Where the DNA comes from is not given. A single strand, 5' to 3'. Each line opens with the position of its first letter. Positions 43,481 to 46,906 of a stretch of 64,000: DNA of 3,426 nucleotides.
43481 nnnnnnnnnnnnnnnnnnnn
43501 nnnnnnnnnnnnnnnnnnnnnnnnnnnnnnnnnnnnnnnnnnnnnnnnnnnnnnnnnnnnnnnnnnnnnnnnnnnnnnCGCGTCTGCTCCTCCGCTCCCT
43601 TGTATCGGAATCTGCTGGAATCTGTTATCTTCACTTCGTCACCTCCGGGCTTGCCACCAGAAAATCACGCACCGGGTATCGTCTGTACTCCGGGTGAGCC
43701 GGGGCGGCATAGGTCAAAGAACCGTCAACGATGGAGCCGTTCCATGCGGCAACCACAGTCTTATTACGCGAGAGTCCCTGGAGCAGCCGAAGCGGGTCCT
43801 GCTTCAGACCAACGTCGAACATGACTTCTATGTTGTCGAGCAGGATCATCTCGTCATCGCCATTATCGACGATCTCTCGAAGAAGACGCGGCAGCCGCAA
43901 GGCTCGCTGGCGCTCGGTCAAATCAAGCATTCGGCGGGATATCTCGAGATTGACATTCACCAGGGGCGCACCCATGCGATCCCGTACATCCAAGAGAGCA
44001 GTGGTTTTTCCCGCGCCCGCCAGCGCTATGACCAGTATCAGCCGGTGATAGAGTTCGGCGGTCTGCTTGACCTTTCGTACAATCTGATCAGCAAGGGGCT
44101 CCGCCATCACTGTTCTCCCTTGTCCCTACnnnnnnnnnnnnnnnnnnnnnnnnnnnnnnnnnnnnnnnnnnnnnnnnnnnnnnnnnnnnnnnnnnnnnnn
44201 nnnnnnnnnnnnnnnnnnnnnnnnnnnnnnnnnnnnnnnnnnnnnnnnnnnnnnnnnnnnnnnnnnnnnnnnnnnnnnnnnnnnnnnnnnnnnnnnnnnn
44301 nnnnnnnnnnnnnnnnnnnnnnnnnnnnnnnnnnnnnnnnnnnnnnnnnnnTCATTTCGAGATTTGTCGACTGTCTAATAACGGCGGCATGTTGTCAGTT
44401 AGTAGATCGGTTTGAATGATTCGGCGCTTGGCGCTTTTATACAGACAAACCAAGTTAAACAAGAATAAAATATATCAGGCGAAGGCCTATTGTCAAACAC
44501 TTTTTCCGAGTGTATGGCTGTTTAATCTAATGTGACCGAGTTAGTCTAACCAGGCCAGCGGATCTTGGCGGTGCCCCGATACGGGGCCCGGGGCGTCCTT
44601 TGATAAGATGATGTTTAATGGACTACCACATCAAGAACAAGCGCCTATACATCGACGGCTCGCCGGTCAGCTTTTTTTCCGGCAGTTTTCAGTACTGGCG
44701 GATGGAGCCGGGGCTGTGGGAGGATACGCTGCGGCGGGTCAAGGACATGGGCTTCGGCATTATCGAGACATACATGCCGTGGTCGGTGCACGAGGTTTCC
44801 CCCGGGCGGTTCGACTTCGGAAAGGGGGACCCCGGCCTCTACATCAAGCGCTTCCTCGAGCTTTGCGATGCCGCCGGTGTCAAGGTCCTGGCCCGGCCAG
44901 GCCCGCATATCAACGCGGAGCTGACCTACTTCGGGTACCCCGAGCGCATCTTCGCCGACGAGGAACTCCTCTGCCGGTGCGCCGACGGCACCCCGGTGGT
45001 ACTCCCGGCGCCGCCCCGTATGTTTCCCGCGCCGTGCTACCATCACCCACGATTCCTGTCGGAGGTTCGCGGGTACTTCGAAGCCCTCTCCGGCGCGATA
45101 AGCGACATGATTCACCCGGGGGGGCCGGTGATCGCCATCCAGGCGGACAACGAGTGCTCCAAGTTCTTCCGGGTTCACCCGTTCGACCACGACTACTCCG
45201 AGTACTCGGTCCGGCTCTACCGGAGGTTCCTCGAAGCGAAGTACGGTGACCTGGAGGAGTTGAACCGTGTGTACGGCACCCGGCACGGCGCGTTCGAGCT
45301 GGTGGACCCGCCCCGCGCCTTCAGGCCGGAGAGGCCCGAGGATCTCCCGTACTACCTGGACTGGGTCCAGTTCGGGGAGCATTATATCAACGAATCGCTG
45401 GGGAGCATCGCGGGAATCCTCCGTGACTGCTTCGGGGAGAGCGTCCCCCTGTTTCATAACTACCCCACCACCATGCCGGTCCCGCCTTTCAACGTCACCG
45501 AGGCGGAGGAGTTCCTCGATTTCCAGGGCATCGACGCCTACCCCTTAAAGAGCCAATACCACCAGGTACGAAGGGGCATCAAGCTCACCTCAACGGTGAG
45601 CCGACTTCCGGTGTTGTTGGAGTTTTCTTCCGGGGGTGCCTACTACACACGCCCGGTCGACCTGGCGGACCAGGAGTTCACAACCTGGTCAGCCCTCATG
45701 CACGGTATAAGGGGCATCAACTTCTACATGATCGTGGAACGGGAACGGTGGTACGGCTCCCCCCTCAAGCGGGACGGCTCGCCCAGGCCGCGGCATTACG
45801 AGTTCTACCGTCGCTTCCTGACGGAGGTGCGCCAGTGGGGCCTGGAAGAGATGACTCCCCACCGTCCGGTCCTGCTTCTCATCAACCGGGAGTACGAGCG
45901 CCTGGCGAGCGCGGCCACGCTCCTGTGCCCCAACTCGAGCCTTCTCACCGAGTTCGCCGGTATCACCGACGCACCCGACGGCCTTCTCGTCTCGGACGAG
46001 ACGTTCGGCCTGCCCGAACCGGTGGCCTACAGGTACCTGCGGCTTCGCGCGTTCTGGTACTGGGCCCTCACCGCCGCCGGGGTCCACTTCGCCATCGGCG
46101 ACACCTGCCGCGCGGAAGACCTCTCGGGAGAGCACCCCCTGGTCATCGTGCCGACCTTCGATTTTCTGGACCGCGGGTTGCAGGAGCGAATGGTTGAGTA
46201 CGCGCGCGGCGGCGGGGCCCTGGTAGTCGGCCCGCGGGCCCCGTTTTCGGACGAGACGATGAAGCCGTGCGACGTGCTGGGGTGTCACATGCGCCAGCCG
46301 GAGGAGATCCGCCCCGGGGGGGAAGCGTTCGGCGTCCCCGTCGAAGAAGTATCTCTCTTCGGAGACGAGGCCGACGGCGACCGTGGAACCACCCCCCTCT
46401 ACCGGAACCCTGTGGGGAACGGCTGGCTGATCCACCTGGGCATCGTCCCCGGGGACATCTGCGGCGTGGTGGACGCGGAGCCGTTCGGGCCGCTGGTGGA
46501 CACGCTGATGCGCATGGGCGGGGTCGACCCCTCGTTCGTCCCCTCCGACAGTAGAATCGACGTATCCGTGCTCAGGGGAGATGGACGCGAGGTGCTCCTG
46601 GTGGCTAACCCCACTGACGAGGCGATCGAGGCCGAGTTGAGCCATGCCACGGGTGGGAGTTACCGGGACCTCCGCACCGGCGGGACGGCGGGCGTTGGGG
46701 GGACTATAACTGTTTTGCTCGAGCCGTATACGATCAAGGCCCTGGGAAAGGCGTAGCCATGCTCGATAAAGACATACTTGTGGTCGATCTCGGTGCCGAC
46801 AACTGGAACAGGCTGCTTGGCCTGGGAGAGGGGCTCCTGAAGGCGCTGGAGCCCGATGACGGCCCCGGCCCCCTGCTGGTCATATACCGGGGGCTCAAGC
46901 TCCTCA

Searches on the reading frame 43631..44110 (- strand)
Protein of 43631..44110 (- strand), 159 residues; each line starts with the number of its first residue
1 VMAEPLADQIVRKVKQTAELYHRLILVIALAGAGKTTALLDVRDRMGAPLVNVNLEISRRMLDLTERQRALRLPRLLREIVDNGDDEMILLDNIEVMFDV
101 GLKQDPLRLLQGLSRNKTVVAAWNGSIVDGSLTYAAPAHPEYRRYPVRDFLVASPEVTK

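Call 6: search_protein_families(library=ncbifam, proteins=[window:43631-44110:-], max_evalue=0.01)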
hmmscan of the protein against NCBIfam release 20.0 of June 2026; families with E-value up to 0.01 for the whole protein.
window:43631-44110:- (159 aa): 1 family
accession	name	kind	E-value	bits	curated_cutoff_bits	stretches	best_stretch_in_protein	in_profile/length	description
NF033453.1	BREX_3_BrxF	hypoth_equivalog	5.7e-57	191.6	50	1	8-153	2-147/149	BREX-3 system P-loop-containing protein BrxF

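Call 7: search_protein_families(library=pfam, proteins=[window:43631-44110:-], max_evalue=10)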
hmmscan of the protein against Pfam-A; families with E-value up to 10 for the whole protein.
window:43631-44110:- (159 aa): 6 families
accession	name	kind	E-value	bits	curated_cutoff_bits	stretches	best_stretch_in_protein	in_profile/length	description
PF25199.1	nSTAND_NTPase5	-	0.0057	16.9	34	1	7-42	25-61/145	Novel STAND NTPase 5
PF13401.12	AAA_22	-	0.01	16.6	27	1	22-56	5-42/130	AAA domain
PF13604.12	AAA_30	-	0.016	15.3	27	1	13-44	9-40/191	AAA domain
PF13173.12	AAA_14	-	0.11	12.9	27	1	32-97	12-74/129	AAA domain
PF00004.35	AAA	-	0.16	12.9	21.2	1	26-99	2-71/131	ATPase family associated with various cellular activities (AAA)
PF00580.27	UvrD-helicase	-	0.25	11.4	23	1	15-40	6-31/271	UvrD/REP helicase N-terminal domain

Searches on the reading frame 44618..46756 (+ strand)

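Call 6: search_protein_families(library=ncbifam, proteins=[window:44618-46756:+], max_evalue=0.01)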
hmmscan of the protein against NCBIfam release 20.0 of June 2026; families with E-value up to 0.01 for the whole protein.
window:44618-46756:+ (712 aa): 1 family
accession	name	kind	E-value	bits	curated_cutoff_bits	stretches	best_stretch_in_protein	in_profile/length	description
NF041127.1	exo_beta_glucsam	equivalog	1.7e-41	142.3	1500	2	5-276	5-274/782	exo-beta-D-glucosaminidase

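Call 7: search_protein_families(library=pfam, proteins=[window:44618-46756:+], max_evalue=10)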
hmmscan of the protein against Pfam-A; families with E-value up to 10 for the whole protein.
window:44618-46756:+ (712 aa): 6 families
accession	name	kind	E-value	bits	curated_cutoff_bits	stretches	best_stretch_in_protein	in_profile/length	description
PF01301.25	Glyco_hydro_35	-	3.3e-31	109.5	27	2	10-122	2-111/319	Glycosyl hydrolases family 35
PF02449.21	Glyco_hydro_42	-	6.5e-19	68.9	21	1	32-372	10-337/376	Beta-galactosidase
PF22369.2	GLMA_2nd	-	1e-13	51.6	27.7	1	484-558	26-101/138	GLMA-like, second domain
PF08532.16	Glyco_hydro_42M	-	2.3e-06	27.7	25.8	1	471-548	26-100/207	Beta-galactosidase trimerisation domain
PF16657.11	Malt_amylase_C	-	0.021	15.3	27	1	655-705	21-72/75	Maltogenic Amylase, C-terminal domain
PF01373.23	Glyco_hydro_14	-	0.26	10.7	27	1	193-232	182-221/402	Glycosyl hydrolase family 14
